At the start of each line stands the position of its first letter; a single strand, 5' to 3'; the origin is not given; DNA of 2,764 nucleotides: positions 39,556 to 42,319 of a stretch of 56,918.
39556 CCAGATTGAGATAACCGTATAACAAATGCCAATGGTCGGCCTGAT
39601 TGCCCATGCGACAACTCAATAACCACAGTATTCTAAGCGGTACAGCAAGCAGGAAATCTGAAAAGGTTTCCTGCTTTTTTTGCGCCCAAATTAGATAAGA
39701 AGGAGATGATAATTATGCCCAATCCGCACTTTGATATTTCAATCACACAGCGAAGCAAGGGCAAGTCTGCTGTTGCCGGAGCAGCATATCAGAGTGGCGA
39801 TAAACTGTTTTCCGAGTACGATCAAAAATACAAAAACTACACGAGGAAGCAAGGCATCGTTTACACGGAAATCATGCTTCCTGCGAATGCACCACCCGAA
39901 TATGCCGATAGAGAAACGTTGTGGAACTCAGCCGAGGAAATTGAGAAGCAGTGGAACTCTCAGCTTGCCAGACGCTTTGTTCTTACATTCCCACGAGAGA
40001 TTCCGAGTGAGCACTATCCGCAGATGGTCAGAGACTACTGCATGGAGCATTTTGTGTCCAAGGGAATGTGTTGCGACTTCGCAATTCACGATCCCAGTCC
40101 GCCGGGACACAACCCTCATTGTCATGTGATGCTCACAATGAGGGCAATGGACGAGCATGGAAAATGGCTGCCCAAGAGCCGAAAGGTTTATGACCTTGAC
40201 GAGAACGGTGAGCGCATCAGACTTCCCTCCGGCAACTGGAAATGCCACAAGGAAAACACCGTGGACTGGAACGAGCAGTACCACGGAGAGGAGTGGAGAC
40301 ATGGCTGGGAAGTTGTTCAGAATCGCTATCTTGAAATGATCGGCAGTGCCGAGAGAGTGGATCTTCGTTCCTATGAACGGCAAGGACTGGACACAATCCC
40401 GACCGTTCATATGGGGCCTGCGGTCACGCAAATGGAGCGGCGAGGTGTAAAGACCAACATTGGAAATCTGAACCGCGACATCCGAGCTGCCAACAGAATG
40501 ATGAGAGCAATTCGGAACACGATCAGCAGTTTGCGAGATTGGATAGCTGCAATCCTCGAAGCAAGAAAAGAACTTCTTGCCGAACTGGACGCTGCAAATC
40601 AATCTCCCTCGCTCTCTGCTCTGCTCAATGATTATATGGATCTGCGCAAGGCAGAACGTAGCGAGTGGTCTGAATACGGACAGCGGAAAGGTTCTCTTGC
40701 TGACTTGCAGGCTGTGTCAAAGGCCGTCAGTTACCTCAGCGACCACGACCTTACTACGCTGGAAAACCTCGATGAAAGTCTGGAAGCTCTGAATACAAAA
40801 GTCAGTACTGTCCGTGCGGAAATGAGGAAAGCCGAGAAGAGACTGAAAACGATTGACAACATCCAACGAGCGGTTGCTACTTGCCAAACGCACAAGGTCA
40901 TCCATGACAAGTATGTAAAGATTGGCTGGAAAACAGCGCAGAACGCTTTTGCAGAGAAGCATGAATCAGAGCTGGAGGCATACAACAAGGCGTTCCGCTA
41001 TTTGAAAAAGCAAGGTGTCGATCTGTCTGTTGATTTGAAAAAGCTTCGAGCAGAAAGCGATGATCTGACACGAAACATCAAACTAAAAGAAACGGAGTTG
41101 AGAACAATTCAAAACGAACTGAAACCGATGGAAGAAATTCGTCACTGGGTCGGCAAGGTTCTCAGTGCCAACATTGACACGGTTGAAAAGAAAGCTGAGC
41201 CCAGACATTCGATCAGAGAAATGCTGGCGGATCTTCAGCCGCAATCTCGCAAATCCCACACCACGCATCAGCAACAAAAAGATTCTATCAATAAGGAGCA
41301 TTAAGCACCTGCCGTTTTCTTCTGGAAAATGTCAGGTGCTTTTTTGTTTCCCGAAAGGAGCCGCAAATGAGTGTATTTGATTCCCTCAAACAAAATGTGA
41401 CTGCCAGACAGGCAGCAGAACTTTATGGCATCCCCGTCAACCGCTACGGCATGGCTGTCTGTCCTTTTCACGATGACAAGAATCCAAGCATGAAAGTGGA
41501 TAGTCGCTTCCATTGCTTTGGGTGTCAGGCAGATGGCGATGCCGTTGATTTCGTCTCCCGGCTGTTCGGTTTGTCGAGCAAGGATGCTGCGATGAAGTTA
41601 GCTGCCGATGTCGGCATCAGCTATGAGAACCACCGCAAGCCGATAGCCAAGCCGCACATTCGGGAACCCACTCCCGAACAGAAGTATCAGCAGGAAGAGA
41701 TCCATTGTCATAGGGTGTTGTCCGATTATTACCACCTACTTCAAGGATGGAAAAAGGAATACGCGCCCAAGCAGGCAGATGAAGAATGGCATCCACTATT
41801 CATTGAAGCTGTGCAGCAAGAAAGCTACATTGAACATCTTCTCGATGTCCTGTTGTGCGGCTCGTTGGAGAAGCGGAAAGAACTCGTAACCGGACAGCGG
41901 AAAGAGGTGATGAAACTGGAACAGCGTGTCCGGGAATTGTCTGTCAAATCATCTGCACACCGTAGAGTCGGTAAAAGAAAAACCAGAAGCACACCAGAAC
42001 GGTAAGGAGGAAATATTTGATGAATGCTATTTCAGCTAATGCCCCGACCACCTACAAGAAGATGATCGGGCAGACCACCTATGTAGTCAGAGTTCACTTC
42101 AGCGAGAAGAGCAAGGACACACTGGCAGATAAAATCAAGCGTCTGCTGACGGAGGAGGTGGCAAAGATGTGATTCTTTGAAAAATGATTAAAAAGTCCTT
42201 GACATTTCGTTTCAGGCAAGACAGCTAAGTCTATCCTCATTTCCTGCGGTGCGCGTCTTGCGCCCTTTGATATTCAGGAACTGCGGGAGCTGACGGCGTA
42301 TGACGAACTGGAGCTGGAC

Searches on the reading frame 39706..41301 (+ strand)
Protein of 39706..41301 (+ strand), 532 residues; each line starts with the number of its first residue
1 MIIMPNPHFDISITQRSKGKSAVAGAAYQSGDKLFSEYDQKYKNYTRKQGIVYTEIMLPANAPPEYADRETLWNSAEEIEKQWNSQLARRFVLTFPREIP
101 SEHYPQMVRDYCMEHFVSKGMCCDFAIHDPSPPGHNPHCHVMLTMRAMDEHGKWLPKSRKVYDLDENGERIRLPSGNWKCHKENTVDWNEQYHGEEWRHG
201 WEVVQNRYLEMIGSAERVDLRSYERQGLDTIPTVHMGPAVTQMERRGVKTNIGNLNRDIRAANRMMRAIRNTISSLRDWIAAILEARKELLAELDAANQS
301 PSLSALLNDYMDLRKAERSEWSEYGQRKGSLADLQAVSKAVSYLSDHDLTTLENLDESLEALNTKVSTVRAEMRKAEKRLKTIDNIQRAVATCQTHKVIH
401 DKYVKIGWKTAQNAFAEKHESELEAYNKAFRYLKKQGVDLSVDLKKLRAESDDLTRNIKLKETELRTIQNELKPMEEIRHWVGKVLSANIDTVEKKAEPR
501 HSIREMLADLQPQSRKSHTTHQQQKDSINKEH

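Call 8: search_protein_families(library=pfam, proteins=[window:39706-41301:+], max_evalue=0.01)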
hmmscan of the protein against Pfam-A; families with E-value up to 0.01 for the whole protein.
window:39706-41301:+ (532 aa): 1 family
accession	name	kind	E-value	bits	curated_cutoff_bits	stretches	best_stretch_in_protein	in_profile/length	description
PF03389.21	MobA_MobL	-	3.2e-88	295.7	26.7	1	20-246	1-224/224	MobA/MobL family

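Call 49: search_protein_families(library=ncbifam, proteins=[window:39706-41301:+], max_evalue=0.001)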
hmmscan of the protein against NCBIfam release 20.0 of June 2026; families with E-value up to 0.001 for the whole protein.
window:39706-41301:+ (532 aa): 5 families
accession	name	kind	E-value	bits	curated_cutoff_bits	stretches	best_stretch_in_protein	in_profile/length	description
NF041496.1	MobQ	equivalog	6.4e-70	234.9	200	1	6-226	3-197/197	MobQ family relaxase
TIGR02768.1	TraA_Ti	equivalog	1.3e-58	199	590.45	1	8-276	5-255/751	Ti-type conjugative transfer relaxase TraA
NF010464.0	PRK13889.1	subfamily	4.9e-49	167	1015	2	8-152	5-151/992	conjugal transfer relaxase TraA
NF010402.0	PRK13826.1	subfamily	5.5e-42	143.7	1317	1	7-255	4-253/1102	Dtr system oriT relaxase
TIGR02168.1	SMC_prok_B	equivalog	2.5e-05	22.2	567.35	1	262-526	670-945/1181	chromosome segregation protein SMC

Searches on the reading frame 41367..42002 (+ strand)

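Call 8: search_protein_families(library=pfam, proteins=[window:41367-42002:+], max_evalue=0.01)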
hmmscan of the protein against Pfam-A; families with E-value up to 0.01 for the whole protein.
window:41367-42002:+ (212 aa): 1 family
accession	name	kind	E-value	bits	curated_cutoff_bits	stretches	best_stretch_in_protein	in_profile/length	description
PF01807.25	Zn_ribbon_DnaG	-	1.9e-16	60.1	24.9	1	29-89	33-96/98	CHC2 zinc finger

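Call 49: search_protein_families(library=ncbifam, proteins=[window:41367-42002:+], max_evalue=0.001)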
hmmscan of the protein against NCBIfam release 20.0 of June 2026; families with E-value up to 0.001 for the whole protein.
window:41367-42002:+ (212 aa): 1 family
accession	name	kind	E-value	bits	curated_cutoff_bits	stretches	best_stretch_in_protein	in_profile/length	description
TIGR01391.1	dnaG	equivalog_domain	2.4e-19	69.5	283.6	1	26-123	28-124/414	DNA primase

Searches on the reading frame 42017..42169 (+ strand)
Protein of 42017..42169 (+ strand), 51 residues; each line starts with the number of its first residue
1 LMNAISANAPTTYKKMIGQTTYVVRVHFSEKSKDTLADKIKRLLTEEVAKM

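Call 8: search_protein_families(library=pfam, proteins=[window:42017-42169:+], max_evalue=0.01)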
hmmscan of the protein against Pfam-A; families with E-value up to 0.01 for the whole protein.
window:42017-42169:+ (51 aa): 1 family
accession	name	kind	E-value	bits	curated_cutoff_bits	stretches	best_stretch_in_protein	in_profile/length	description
PF14202.11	TnpW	-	4.6e-15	55.5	25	1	14-47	2-35/35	Transposon-encoded protein TnpW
